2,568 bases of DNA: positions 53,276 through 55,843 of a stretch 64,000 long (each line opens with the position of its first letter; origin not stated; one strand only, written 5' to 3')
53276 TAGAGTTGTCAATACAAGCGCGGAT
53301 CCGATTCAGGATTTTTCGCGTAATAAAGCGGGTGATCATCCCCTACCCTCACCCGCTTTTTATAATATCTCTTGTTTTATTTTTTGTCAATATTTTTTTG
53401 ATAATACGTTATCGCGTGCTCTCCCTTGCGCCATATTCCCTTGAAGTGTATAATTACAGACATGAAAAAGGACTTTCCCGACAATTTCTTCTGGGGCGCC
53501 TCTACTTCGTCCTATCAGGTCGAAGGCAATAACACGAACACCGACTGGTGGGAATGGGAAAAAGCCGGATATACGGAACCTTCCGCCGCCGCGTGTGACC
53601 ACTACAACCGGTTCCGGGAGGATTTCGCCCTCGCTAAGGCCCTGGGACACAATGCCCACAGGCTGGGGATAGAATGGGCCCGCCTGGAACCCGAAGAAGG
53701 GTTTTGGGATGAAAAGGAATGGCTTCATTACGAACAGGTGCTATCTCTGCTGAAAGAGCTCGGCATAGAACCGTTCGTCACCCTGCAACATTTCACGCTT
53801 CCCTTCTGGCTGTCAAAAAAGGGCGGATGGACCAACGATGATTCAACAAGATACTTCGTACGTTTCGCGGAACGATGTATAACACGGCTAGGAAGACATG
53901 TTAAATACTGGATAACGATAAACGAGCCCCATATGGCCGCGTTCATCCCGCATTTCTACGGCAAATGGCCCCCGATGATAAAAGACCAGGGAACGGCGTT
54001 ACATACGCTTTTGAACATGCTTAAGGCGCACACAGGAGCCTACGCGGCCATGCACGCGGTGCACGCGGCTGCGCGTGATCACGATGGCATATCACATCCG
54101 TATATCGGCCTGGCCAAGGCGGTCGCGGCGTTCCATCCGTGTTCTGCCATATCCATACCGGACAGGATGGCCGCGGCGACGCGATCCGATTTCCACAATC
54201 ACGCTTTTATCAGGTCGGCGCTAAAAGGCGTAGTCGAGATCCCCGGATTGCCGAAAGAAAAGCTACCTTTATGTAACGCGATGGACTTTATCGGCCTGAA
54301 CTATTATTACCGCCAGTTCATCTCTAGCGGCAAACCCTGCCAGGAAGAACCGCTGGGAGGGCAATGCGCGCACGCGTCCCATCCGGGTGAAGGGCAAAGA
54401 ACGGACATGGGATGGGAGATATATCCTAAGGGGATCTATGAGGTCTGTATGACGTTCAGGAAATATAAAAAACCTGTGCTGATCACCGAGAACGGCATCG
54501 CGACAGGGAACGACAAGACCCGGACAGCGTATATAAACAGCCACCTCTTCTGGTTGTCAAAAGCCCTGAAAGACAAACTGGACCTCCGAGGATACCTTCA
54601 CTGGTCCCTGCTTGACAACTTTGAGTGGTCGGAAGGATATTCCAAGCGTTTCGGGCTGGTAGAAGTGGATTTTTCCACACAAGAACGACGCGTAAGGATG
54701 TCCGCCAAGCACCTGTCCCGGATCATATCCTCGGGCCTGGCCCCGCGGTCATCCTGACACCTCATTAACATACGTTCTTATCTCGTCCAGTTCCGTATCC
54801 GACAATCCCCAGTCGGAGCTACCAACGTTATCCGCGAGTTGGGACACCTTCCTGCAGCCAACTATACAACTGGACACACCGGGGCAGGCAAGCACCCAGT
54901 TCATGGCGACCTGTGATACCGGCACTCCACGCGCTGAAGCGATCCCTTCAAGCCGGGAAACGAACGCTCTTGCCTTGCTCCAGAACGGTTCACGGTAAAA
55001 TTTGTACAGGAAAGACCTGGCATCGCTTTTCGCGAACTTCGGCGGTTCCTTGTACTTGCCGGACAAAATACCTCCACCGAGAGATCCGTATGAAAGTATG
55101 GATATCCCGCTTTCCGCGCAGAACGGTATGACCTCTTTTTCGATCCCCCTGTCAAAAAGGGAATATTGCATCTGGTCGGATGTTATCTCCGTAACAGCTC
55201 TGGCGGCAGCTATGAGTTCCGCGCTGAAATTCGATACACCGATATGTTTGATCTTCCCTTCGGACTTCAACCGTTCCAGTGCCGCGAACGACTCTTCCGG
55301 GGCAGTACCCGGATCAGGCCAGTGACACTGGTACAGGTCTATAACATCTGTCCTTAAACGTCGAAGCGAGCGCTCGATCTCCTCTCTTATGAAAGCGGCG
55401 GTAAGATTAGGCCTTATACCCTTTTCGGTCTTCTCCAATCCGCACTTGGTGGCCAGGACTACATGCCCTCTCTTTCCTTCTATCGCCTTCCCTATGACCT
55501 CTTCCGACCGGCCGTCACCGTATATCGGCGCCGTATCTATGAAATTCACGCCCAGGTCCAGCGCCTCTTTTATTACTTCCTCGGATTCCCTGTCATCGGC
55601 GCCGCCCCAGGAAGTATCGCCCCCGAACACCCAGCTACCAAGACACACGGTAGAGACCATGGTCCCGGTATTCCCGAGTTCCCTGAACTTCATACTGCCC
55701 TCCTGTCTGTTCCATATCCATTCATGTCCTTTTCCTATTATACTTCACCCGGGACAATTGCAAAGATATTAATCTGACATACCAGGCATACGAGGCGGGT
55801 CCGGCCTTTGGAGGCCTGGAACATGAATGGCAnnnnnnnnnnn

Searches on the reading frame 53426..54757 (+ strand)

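Call 17: search_protein_families(library=pfam, proteins=[window:53426-54757:+], max_evalue=0.001)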
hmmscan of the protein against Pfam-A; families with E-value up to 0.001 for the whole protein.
window:53426-54757:+ (443 aa): 2 families
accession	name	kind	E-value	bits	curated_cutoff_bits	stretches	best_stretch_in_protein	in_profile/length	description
PF00232.24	Glyco_hydro_1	-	6.4e-91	305.5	22.6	1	14-435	2-449/453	Glycosyl hydrolase family 1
PF02449.21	Glyco_hydro_42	-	0.0002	21.3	21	1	61-132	10-79/376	Beta-galactosidase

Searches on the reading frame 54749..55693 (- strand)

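Call 17: search_protein_families(library=pfam, proteins=[window:54749-55693:-], max_evalue=0.001)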
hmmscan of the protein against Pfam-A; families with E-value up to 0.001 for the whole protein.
window:54749-55693:- (314 aa): 1 family
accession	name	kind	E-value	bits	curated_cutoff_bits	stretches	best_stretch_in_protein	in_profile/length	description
PF00248.27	Aldo_ket_red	-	1.3e-79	267.8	24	1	16-307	2-288/291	Aldo/keto reductase family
